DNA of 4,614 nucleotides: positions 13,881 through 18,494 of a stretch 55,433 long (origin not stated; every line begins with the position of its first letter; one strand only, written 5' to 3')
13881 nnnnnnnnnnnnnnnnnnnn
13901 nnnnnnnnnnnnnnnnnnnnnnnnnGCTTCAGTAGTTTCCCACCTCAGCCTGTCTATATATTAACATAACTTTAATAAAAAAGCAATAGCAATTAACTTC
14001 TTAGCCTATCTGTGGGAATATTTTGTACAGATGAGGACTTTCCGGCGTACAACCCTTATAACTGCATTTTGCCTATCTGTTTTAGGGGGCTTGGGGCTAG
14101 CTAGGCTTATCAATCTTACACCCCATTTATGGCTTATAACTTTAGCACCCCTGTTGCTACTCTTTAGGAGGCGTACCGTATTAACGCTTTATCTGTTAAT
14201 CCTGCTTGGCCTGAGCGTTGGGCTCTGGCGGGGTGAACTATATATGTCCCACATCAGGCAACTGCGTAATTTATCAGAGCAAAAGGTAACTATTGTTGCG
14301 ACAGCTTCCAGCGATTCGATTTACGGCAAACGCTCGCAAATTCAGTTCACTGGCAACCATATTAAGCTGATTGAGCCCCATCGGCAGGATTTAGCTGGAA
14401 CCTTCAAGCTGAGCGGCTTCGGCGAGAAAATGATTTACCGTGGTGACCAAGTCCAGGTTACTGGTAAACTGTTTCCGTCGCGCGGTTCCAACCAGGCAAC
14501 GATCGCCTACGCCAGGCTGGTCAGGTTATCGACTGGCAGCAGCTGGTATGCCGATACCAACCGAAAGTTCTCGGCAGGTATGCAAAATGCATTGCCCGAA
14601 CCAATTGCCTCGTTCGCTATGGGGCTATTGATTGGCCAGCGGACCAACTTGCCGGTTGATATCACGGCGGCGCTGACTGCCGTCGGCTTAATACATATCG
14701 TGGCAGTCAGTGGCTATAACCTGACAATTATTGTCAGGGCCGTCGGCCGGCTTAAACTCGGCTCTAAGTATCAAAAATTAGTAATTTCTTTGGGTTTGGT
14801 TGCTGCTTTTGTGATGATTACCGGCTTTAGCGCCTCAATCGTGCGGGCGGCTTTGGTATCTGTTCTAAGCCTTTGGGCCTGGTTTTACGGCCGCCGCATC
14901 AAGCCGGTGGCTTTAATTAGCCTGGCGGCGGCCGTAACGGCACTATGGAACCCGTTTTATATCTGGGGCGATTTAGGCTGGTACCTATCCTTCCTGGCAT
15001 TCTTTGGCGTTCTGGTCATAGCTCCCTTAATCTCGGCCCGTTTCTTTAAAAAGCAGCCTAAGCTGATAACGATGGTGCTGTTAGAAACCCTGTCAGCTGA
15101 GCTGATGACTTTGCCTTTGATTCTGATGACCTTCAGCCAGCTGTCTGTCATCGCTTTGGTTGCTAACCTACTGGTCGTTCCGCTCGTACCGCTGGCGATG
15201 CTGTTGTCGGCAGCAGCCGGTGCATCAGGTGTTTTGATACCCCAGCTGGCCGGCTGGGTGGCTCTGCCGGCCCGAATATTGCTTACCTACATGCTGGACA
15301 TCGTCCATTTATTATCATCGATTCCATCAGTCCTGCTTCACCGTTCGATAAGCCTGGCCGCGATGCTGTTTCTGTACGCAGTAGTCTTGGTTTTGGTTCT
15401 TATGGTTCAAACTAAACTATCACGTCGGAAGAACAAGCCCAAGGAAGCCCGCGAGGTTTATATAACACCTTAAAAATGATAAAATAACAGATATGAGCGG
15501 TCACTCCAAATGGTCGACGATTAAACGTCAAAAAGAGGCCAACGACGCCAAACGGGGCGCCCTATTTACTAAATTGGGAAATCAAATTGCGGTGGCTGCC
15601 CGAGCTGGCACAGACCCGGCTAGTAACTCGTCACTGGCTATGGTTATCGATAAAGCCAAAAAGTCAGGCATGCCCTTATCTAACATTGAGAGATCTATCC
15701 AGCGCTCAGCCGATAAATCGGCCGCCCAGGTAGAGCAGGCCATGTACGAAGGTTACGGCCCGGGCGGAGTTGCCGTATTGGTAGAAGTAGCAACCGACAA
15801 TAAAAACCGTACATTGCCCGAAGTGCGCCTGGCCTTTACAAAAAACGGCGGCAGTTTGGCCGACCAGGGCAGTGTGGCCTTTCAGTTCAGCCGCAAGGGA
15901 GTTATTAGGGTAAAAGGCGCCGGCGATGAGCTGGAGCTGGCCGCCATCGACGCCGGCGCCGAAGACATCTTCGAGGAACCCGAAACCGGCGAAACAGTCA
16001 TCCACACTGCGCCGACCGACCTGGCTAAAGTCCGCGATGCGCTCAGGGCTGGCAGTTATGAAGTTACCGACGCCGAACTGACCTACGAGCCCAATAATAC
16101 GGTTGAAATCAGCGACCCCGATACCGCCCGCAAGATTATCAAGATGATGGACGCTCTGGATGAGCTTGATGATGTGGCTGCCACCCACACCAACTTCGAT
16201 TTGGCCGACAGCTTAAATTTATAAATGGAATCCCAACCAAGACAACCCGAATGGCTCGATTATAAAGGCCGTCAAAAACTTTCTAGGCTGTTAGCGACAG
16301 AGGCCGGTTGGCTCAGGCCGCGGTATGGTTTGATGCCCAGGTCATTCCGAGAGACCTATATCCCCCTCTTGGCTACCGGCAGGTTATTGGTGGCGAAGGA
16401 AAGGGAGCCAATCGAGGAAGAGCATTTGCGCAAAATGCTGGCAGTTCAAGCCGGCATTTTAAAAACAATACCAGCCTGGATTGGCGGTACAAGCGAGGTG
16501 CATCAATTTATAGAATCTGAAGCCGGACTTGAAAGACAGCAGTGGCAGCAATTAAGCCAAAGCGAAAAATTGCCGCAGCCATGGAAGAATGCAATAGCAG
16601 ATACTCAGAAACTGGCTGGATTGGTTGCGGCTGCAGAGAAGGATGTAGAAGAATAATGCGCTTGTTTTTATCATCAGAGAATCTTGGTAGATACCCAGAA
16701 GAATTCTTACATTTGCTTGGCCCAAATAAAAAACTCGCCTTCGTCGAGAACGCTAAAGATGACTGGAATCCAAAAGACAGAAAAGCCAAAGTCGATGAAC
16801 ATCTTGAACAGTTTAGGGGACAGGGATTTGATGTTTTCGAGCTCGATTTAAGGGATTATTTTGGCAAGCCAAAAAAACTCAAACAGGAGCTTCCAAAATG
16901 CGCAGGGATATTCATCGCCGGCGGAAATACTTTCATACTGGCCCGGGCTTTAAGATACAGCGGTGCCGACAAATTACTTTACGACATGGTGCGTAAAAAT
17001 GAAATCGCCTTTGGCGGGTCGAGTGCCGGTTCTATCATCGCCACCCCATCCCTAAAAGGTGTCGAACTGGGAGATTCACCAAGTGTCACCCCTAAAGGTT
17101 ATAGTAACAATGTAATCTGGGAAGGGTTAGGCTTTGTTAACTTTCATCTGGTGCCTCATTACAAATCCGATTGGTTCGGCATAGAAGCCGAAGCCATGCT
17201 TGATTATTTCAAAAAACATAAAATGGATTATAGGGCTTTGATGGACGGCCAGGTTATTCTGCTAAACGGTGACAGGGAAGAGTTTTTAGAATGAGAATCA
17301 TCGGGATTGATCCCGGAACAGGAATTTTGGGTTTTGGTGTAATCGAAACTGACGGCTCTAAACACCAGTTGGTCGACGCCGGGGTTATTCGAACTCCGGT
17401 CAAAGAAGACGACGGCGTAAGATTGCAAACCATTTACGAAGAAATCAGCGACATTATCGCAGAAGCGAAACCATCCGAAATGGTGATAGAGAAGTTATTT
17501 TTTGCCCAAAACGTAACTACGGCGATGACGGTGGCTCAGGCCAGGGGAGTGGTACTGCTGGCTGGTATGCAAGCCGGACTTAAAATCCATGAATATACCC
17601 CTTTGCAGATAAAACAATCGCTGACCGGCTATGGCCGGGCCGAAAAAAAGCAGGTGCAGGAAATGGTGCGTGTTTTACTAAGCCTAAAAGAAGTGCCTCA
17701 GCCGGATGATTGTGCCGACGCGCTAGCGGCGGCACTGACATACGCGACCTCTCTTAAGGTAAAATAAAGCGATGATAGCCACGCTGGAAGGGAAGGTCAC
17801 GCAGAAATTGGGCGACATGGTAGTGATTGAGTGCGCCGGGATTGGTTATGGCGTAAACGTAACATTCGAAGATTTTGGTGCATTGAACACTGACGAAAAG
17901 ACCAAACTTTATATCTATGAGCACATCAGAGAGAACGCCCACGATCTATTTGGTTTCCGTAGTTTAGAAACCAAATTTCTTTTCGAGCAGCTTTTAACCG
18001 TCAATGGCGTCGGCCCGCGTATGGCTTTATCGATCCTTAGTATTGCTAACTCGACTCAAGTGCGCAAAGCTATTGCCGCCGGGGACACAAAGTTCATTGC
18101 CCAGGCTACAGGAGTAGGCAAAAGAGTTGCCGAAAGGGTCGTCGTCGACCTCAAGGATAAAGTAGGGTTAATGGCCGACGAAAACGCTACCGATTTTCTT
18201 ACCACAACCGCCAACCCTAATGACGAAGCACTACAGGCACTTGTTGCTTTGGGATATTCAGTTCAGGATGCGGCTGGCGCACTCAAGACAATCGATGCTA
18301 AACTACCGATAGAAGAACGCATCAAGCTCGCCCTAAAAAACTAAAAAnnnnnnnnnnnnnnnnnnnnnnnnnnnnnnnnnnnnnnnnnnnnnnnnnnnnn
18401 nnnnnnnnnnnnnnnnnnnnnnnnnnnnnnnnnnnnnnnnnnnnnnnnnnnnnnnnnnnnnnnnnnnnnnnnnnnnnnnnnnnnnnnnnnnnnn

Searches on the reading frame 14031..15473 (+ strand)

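Call 59: search_protein_families(library=pfam, proteins=[window:14031-15473:+], max_evalue=0.00001)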
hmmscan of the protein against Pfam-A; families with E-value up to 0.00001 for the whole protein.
window:14031-15473:+ (480 aa): 1 family
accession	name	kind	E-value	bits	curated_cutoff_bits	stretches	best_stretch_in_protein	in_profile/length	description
PF03772.21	Competence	-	7.2e-41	140.8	23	1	199-460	1-268/270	Competence protein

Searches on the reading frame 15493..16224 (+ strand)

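Call 59: search_protein_families(library=pfam, proteins=[window:15493-16224:+], max_evalue=0.00001)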
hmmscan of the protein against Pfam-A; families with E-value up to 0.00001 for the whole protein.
window:15493-16224:+ (243 aa): 2 families
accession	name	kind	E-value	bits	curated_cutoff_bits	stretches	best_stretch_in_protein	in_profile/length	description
PF01709.26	Transcrip_reg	-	1.4e-54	184.6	27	1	81-235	2-160/160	TACO1/YebC second and third domain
PF20772.2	TACO1_YebC_N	-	3.9e-27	95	36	1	5-74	1-72/73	TACO1/YebC protein N-terminal domain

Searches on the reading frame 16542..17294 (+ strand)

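Call 59: search_protein_families(library=pfam, proteins=[window:16542-17294:+], max_evalue=0.00001)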
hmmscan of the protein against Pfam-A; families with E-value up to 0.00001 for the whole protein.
window:16542-17294:+ (250 aa): 1 family
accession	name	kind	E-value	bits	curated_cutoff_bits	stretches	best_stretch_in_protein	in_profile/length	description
PF03575.23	Peptidase_S51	-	2.2e-22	80.2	23.9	1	51-245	18-202/206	Peptidase family S51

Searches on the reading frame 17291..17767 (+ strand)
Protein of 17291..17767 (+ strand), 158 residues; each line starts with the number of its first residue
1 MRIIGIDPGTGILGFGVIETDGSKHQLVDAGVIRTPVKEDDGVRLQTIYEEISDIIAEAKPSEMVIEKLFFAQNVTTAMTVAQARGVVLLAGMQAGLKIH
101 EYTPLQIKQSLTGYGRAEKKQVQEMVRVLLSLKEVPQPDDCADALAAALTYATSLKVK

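Call 59: search_protein_families(library=pfam, proteins=[window:17291-17767:+], max_evalue=0.00001)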
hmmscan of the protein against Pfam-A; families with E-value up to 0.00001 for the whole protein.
window:17291-17767:+ (158 aa): 1 family
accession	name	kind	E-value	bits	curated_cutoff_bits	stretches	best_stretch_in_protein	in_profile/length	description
PF02075.23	RuvC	-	1.7e-50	171.2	22.2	1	3-150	1-147/148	Crossover junction endodeoxyribonuclease RuvC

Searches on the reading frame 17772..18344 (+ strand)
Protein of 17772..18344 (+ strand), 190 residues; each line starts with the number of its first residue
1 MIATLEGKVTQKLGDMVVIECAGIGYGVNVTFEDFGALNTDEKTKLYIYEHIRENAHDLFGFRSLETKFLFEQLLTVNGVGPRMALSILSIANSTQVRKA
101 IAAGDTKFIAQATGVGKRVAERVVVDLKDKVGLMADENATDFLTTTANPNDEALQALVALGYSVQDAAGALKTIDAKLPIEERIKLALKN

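Call 59: search_protein_families(library=pfam, proteins=[window:17772-18344:+], max_evalue=0.00001)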
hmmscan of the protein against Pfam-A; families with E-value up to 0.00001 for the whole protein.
window:17772-18344:+ (190 aa): 3 families
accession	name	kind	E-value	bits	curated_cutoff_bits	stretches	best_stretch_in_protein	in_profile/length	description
PF01330.27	RuvA_N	-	1.8e-19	70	23.6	1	1-61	1-61/61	RuvA N terminal domain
PF14520.12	HHH_5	-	5e-13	49.8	27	1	71-129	1-57/57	Helix-hairpin-helix domain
PF07499.19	RuvA_C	-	8.8e-10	39.4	24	1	149-189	2-44/47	RuvA, C-terminal domain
